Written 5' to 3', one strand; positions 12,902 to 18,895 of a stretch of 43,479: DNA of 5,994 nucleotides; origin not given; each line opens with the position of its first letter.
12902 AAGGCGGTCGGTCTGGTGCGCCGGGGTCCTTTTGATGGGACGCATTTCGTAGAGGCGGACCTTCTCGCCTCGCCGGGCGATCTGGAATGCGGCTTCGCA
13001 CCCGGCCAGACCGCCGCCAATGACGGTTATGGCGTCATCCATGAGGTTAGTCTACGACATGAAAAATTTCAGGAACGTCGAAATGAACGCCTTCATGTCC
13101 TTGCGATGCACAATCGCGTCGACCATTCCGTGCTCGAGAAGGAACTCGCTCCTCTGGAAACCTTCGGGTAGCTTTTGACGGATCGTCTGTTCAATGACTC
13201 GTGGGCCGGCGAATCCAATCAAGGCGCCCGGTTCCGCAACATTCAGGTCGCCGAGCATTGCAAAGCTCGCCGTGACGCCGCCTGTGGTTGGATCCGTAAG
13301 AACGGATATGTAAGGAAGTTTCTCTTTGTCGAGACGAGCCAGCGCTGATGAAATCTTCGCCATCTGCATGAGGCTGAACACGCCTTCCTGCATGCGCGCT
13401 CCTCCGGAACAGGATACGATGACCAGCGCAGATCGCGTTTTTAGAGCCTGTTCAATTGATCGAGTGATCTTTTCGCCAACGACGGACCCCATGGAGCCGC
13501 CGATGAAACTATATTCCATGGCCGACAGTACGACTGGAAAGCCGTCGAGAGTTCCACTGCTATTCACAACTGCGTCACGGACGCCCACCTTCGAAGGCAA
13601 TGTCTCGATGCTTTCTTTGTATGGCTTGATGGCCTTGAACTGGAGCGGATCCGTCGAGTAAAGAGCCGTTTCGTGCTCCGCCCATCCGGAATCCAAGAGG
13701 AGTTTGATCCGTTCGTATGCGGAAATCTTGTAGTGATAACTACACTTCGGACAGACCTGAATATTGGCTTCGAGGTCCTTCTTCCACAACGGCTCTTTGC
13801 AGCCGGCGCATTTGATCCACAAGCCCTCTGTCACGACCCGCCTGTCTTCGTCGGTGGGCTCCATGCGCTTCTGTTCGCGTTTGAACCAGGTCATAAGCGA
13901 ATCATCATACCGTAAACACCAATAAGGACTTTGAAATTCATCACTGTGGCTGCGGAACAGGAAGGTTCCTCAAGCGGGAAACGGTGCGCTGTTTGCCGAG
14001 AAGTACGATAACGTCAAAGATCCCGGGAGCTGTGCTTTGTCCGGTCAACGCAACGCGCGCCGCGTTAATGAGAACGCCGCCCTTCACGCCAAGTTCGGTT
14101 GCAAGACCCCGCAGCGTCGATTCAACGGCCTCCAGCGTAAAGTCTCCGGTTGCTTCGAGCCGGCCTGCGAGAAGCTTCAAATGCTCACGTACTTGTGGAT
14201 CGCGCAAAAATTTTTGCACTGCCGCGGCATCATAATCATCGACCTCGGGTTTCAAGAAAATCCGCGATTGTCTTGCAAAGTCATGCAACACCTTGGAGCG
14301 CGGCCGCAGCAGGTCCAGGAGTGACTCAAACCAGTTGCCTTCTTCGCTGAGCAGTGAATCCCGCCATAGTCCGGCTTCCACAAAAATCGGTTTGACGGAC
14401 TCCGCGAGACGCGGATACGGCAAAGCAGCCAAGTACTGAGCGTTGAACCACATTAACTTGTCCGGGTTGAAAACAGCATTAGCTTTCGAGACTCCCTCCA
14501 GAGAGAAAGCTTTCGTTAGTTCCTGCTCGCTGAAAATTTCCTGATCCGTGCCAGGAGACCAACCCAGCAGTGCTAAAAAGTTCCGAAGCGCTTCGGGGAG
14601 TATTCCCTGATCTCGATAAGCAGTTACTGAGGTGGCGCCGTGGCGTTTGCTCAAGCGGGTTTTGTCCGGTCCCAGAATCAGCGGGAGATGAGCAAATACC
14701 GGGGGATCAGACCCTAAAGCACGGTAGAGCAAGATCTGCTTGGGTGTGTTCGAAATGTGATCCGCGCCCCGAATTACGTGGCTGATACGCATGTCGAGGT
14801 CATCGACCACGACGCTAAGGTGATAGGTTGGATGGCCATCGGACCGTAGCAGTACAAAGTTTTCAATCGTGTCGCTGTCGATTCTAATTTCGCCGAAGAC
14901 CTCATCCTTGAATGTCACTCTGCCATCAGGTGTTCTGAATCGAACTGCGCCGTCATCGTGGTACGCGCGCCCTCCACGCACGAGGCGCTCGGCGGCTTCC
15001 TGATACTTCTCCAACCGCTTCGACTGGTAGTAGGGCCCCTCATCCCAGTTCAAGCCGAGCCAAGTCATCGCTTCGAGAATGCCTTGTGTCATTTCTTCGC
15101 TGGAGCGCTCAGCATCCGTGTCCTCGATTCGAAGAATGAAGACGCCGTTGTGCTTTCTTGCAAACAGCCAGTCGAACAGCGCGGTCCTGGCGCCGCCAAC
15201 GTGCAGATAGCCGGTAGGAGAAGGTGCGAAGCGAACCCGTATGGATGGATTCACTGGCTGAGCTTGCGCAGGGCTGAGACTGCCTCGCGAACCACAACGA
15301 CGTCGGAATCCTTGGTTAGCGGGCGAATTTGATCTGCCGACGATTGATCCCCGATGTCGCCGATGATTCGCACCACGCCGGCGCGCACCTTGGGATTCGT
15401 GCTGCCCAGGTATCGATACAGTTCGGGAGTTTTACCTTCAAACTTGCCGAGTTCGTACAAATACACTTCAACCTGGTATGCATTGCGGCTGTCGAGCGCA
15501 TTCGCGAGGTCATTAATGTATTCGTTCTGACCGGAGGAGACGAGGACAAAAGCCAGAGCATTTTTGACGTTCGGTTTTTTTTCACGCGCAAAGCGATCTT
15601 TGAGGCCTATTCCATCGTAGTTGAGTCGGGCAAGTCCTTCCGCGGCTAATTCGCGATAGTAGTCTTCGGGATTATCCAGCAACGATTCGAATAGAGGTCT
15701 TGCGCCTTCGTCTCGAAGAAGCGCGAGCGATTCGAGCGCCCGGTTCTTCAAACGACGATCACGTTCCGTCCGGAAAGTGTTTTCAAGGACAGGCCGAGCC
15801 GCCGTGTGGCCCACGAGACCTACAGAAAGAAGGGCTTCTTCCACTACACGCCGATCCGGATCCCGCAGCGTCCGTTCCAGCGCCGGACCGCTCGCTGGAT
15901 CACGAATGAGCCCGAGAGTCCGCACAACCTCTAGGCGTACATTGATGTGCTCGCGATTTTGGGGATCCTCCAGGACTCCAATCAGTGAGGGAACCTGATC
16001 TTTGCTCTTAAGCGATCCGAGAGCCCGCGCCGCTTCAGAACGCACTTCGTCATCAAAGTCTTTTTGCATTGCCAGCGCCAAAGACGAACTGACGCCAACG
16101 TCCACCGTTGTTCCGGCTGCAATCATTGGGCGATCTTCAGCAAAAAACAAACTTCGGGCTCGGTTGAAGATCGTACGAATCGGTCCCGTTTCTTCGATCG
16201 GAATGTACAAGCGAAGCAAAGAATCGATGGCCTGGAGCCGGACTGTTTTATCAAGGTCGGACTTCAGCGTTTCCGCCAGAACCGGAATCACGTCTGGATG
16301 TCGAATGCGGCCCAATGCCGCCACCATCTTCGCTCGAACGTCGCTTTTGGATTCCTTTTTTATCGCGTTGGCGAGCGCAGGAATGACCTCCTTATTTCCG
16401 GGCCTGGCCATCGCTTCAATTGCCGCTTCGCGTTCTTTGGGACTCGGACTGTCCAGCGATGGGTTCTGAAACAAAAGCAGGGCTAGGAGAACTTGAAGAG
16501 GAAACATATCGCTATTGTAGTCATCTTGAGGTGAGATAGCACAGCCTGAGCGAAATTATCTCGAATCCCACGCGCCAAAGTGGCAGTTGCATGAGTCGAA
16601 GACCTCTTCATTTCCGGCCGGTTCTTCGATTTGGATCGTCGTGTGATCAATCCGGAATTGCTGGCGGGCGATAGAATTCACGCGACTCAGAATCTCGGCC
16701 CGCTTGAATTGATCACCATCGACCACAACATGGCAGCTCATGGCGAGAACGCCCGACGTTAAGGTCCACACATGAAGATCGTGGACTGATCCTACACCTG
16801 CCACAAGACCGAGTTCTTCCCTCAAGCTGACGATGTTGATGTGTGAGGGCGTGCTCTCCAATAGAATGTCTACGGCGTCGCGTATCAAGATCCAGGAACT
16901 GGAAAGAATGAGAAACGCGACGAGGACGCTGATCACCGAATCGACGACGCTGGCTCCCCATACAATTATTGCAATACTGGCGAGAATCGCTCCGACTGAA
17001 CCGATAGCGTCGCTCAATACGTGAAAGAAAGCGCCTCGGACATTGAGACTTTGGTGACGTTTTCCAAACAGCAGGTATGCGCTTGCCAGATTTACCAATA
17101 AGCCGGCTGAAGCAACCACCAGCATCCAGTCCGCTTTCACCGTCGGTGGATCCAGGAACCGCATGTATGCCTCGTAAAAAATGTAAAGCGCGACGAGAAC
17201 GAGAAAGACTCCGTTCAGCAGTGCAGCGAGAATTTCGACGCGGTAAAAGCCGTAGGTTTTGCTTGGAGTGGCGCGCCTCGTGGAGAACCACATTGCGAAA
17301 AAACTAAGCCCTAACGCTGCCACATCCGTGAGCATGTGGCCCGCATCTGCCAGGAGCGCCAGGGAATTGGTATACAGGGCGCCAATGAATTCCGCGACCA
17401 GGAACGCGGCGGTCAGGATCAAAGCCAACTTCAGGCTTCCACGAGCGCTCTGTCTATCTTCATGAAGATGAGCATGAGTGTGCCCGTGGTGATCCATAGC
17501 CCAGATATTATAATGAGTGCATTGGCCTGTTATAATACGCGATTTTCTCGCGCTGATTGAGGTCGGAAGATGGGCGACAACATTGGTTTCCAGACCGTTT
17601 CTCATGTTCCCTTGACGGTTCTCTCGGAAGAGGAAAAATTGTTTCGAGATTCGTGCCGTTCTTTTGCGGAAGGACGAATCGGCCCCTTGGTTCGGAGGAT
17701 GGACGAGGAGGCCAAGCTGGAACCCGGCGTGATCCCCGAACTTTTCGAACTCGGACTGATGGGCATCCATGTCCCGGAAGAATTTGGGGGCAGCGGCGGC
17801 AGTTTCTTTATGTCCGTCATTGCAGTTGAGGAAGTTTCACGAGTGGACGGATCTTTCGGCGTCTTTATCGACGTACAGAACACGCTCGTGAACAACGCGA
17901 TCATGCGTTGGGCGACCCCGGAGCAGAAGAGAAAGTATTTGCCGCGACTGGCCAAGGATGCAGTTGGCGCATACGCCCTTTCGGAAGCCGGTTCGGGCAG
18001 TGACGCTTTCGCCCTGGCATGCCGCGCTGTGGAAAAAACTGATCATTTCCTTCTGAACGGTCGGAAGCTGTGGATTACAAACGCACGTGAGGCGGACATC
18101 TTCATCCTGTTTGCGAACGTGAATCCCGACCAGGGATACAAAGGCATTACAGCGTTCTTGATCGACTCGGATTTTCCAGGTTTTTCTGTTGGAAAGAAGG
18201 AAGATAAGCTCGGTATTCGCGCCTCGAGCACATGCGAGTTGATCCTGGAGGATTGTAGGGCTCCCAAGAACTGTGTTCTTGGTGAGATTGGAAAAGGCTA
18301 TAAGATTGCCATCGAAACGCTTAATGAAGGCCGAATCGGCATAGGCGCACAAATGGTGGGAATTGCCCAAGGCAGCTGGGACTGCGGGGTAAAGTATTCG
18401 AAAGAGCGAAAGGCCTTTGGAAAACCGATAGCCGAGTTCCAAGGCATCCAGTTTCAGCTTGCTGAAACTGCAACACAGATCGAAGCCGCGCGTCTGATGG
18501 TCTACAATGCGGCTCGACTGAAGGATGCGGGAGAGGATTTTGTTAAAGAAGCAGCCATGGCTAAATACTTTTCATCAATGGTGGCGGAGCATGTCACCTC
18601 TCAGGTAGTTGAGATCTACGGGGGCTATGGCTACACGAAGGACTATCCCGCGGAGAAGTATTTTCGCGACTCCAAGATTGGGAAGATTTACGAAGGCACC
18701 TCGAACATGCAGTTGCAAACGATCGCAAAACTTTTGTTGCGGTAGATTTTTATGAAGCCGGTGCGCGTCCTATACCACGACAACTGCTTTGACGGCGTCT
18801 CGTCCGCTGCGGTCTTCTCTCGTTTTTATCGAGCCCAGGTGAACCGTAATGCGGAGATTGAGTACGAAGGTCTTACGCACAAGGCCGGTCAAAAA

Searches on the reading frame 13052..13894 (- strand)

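Call 5: search_protein_families(library=pfam, proteins=[window:13052-13894:-])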
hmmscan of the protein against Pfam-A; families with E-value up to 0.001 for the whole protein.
window:13052-13894:- (280 aa): 2 families
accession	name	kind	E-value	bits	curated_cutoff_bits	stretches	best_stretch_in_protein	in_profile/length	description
PF01039.27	Carboxyl_trans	-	3.1e-21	76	22.3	1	104-238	42-177/493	Carboxyl transferase domain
PF17848.7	Zn_ribbon_ACC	-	4e-10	40.1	24.5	1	26-51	1-26/26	Acetyl-CoA carboxylase zinc finger domain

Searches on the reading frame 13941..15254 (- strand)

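Call 5: search_protein_families(library=pfam, proteins=[window:13941-15254:-])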
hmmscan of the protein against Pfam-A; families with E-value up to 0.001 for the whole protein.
window:13941-15254:- (437 aa): 2 families
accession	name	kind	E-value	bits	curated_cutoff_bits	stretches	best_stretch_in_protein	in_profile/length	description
PF00749.27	tRNA-synt_1c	-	2e-91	306.6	23.4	2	103-269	145-314/314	tRNA synthetases class I (E and Q), catalytic domain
PF19269.4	Anticodon_2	-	1e-31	110.7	23.6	1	283-430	2-139/141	Anticodon binding domain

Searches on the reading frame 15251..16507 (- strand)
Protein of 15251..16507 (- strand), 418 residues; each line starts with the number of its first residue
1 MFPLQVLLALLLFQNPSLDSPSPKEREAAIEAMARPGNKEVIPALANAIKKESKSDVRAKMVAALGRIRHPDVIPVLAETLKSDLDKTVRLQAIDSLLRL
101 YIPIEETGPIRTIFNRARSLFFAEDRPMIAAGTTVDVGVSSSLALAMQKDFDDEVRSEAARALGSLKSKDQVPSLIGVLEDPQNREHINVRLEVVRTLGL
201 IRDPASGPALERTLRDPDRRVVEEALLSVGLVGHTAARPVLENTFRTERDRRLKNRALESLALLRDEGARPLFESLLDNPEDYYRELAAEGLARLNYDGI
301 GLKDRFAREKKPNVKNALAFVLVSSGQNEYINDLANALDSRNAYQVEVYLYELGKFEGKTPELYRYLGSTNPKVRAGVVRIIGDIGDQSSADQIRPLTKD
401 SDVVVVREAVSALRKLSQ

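Call 5: search_protein_families(library=pfam, proteins=[window:15251-16507:-])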
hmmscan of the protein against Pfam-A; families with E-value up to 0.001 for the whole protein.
window:15251-16507:- (418 aa): 7 families
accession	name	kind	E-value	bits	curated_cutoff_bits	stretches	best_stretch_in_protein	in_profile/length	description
PF13646.12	HEAT_2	-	2.8e-50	169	27.7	4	18-97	8-87/88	HEAT repeats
PF03130.22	HEAT_PBS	-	2.7e-19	67.9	20.9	0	155-181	1-27/27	PBS lyase HEAT-like repeat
PF02985.28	HEAT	-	4.5e-14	51.7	23.5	0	361-387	3-29/31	HEAT repeat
PF13513.12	HEAT_EZ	-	1.6e-07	32.2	27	0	154-200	2-54/55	HEAT-like repeat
PF00514.29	Arm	-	7.2e-06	26.3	20.6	0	397-417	20-40/41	Armadillo/beta-catenin-like repeat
PF01347.28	Vitellogenin_N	-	0.00012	21.2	24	1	40-100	458-523/590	Lipoprotein amino terminal region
PF12717.13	Cnd1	-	0.00054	20.5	26.4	0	57-101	2-49/162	non-SMC mitotic condensation complex subunit 1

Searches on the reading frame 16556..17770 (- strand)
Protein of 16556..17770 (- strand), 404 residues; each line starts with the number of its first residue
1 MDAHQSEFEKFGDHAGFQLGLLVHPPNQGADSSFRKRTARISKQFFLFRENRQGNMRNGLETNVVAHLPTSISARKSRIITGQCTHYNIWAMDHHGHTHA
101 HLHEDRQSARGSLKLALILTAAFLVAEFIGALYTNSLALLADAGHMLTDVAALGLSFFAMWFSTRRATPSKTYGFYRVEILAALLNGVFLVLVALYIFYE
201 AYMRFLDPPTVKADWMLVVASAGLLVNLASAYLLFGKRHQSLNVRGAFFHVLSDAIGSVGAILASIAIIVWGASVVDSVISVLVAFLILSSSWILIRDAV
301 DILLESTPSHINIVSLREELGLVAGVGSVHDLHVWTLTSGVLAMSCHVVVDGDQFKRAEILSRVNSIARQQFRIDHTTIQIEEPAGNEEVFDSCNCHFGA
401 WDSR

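Call 5: search_protein_families(library=pfam, proteins=[window:16556-17770:-])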
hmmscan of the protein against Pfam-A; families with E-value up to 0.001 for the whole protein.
window:16556-17770:- (404 aa): 2 families
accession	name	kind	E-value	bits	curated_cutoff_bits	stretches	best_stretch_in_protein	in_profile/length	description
PF01545.26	Cation_efflux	-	1.8e-43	149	26.6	1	114-304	2-198/198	Cation efflux family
PF16916.11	ZT_dimer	-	1e-12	48.3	26.7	1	308-383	1-77/78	Dimerisation domain of Zinc Transporter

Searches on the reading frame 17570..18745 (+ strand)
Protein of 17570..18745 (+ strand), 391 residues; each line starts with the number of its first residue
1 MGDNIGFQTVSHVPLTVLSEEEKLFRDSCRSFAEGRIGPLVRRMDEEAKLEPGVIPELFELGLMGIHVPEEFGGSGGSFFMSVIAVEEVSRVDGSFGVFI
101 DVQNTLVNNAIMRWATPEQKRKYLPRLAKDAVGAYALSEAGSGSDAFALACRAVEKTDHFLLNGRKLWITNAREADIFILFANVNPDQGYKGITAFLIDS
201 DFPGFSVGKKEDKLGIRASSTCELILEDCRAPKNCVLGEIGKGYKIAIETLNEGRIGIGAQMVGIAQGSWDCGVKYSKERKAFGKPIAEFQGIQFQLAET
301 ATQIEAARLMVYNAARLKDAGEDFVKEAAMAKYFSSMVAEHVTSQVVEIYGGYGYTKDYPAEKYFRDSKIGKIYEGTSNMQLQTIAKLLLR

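Call 5: search_protein_families(library=pfam, proteins=[window:17570-18745:+])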
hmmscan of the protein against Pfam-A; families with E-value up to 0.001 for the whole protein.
window:17570-18745:+ (391 aa): 4 families
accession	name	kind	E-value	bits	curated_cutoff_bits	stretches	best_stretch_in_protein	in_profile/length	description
PF00441.29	Acyl-CoA_dh_1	-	5.4e-48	163.4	22.4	1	241-389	1-149/150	Acyl-CoA dehydrogenase, C-terminal domain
PF02771.21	Acyl-CoA_dh_N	-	6.7e-35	120.3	22.9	1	19-129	1-111/113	Acyl-CoA dehydrogenase, N-terminal domain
PF08028.16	Acyl-CoA_dh_2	-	2.7e-24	86.4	22.7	1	256-378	1-133/134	Acyl-CoA dehydrogenase, C-terminal domain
PF02770.24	Acyl-CoA_dh_M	-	9.7e-24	83.8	33.3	1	134-229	1-97/97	Acyl-CoA dehydrogenase, middle domain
